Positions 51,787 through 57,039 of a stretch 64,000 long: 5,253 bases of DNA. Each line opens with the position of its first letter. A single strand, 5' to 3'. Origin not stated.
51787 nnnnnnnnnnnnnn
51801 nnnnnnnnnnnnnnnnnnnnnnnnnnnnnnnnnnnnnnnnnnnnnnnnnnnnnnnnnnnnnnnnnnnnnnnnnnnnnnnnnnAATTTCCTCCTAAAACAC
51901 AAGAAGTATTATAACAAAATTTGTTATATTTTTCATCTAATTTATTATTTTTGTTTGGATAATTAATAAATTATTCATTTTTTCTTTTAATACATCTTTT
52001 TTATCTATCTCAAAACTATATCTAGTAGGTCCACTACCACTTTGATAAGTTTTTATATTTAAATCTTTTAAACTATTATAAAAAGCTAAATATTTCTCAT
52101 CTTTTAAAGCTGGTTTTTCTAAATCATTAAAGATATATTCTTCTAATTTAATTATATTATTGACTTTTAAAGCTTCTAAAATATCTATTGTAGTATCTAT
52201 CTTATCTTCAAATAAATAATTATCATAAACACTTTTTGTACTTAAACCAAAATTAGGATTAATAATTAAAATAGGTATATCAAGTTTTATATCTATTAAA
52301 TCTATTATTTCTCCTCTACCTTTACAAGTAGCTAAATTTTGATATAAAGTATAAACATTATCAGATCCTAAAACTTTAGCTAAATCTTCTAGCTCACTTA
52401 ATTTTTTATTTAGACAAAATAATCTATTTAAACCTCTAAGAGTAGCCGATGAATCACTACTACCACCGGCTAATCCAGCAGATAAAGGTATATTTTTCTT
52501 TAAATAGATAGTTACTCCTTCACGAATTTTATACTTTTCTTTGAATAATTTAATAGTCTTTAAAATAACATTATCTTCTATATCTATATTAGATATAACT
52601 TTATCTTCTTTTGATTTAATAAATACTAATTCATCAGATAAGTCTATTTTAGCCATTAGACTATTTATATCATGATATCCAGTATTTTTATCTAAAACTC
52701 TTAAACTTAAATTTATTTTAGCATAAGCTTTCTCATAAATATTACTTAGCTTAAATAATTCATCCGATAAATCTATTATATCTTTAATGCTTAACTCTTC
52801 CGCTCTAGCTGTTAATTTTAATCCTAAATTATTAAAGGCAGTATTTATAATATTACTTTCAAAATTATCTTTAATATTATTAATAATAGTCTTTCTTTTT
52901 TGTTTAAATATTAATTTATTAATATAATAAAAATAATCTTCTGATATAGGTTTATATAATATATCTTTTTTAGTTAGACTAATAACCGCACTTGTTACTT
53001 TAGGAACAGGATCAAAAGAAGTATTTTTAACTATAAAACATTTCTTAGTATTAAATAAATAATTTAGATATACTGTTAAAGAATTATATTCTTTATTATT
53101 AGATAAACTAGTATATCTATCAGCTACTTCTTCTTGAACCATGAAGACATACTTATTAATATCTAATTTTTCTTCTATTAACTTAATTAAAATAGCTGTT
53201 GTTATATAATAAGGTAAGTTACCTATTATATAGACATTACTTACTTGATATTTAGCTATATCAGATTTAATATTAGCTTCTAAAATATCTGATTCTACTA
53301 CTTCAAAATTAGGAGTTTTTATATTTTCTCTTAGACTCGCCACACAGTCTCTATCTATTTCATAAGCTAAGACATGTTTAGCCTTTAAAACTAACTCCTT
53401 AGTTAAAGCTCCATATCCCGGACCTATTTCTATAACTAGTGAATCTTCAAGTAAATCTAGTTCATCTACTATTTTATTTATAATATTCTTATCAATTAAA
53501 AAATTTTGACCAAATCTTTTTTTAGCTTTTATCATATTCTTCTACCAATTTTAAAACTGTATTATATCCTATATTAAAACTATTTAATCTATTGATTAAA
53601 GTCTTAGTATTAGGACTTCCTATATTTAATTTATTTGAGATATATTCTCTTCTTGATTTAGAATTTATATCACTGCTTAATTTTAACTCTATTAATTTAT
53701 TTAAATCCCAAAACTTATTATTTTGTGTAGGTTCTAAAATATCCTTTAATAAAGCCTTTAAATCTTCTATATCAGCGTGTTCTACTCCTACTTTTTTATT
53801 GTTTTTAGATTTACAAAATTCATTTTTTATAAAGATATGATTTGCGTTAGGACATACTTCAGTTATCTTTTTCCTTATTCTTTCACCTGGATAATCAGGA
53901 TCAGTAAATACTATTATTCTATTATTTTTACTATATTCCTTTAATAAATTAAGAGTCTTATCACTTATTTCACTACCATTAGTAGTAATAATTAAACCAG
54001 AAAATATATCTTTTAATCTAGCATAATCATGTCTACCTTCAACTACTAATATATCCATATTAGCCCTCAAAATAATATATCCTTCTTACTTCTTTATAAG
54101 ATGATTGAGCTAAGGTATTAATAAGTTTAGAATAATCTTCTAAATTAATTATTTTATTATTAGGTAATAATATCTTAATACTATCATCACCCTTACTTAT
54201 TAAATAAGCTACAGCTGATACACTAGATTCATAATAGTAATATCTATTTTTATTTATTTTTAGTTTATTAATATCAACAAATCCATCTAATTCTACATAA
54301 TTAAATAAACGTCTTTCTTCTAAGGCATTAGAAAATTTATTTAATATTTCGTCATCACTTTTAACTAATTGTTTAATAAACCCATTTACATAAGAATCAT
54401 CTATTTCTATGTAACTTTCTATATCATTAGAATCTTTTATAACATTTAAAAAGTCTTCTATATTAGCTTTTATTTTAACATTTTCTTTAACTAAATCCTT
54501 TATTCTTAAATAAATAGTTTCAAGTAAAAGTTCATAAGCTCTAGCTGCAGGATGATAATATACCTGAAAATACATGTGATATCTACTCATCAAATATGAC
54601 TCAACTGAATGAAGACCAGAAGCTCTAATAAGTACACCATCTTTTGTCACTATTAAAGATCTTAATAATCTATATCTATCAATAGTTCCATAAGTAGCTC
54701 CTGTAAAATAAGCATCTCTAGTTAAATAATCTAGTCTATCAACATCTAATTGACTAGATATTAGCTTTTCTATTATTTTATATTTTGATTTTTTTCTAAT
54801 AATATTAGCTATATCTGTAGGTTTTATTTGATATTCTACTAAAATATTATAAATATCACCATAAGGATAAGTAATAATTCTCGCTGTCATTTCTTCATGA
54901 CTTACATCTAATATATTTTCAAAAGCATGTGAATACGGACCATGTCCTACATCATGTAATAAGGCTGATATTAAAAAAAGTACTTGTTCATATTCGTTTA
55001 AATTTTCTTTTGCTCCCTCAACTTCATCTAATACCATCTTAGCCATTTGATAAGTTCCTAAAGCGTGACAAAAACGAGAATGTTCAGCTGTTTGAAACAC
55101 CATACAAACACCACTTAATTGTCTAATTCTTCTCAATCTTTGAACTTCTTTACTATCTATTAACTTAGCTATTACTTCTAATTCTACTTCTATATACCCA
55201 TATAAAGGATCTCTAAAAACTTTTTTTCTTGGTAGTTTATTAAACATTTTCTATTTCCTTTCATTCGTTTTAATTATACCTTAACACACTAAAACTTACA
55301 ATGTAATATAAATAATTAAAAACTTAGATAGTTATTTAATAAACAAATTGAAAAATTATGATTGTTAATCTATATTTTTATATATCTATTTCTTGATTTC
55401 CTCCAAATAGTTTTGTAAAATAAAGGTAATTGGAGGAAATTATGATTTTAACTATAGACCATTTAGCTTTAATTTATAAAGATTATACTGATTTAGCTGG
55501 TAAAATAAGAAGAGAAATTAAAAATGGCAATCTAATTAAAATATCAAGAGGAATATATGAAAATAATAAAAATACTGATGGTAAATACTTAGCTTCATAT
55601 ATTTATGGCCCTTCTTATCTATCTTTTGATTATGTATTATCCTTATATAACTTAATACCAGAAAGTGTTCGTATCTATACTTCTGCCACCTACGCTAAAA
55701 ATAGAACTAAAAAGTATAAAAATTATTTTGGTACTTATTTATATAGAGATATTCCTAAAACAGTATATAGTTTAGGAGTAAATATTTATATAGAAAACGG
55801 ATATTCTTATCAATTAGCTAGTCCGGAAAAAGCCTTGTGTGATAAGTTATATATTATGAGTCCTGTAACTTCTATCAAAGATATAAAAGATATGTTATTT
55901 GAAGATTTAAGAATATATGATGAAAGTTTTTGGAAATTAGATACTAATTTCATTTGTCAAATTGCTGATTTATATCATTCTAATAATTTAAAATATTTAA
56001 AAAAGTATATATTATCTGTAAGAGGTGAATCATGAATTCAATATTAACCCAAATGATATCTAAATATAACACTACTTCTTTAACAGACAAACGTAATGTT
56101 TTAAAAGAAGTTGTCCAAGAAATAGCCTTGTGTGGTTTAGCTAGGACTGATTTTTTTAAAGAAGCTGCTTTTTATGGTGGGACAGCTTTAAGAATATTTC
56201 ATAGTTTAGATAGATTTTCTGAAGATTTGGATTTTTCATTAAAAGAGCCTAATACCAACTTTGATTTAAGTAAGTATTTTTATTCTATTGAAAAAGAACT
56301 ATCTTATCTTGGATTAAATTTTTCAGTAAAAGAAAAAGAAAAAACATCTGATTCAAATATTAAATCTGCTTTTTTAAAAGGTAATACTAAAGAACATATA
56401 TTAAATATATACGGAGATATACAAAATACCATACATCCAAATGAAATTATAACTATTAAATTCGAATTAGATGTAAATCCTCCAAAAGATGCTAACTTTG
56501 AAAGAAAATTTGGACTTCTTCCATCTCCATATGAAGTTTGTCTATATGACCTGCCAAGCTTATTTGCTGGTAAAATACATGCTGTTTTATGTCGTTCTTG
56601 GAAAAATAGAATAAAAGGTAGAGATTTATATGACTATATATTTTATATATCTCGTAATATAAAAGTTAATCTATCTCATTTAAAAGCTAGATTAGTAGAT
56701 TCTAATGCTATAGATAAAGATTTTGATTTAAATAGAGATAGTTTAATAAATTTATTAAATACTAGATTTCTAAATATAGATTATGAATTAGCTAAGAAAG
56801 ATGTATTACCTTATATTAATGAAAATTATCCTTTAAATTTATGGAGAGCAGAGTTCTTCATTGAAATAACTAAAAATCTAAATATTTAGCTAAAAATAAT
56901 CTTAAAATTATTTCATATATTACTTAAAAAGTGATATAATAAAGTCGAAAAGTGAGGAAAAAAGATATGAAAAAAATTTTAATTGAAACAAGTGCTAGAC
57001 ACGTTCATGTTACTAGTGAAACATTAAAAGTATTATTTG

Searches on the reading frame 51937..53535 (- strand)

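Call 88: search_protein_families(library=pfam, proteins=[window:51937-53535:-], max_evalue=0.00001)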
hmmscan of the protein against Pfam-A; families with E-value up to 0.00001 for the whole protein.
window:51937-53535:- (532 aa): 2 families
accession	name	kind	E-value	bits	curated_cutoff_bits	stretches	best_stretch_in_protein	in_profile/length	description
PF00398.26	RrnaAD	-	3.2e-59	200.6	24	1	3-260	3-261/263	Ribosomal RNA adenine dimethylase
PF00288.32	GHMP_kinases_N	-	5.3e-14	52.6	22.3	1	322-394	1-80/87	GHMP kinases N terminal domain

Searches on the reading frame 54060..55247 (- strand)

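Call 88: search_protein_families(library=pfam, proteins=[window:54060-55247:-], max_evalue=0.00001)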
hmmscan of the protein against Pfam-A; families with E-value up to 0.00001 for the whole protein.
window:54060-55247:- (395 aa): 2 families
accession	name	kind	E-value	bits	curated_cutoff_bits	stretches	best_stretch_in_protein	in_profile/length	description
PF19276.4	HD_assoc_2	-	1.3e-11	44.9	23.1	1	189-247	1-59/222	HD associated region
PF01966.28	HD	-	2.6e-10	41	22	1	58-177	1-115/116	HD domain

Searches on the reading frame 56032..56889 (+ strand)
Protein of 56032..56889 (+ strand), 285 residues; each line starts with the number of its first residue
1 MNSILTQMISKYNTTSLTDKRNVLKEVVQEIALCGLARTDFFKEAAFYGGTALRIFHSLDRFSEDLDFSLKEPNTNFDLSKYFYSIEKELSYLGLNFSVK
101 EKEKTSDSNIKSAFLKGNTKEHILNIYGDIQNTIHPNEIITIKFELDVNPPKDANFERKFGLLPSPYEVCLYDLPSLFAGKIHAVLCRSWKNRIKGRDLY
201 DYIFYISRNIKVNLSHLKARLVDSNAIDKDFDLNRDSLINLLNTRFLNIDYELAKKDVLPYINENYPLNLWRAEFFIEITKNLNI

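Call 88: search_protein_families(library=pfam, proteins=[window:56032-56889:+], max_evalue=0.00001)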
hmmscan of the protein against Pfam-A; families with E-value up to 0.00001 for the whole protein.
window:56032-56889:+ (285 aa): 1 family
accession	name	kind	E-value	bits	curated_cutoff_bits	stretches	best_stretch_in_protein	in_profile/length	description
PF08843.17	AbiEii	-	7.6e-28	98.5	22.5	1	32-260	2-225/238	Nucleotidyl transferase AbiEii toxin, Type IV TA system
